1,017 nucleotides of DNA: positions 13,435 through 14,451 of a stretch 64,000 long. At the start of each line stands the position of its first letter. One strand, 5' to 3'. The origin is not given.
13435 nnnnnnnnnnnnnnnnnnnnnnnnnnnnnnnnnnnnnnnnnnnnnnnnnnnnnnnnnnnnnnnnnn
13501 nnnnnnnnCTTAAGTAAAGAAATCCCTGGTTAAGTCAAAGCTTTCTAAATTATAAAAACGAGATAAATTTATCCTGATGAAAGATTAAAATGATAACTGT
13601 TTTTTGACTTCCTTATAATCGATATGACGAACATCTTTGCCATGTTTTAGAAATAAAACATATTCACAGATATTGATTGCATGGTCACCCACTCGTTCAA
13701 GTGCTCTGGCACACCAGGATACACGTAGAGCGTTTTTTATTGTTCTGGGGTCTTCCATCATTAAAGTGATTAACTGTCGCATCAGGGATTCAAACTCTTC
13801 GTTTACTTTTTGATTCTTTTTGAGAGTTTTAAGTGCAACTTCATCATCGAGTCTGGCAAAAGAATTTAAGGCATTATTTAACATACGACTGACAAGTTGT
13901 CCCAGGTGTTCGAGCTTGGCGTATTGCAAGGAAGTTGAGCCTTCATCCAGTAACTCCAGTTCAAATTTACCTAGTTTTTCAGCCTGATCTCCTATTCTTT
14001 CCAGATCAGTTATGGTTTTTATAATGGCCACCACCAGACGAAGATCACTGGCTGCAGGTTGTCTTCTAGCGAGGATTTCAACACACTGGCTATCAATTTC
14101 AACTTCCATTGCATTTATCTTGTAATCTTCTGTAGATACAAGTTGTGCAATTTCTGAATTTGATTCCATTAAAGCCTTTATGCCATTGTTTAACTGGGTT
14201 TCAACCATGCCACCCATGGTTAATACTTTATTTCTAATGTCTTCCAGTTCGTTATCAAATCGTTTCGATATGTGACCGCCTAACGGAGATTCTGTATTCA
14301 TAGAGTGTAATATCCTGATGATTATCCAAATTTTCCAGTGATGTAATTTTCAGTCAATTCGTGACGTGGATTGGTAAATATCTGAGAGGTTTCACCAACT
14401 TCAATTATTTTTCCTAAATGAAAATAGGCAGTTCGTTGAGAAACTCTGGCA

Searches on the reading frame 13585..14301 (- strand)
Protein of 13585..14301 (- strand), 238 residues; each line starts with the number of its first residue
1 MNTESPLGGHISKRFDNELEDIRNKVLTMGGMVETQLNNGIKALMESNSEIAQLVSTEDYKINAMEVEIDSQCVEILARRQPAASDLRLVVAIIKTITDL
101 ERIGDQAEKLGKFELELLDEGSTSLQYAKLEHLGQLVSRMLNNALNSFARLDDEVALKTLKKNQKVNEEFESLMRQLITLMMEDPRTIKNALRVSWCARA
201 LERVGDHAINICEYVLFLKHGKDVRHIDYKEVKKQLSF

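Call 48: search_protein_families(library=pfam, proteins=[window:13585-14301:-], max_evalue=0.0001)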
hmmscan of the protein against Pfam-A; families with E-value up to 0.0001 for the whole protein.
window:13585-14301:- (238 aa): 1 family
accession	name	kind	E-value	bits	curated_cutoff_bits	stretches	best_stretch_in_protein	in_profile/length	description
PF01895.24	PhoU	-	2e-40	137.5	23.5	2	27-111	2-86/89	PhoU domain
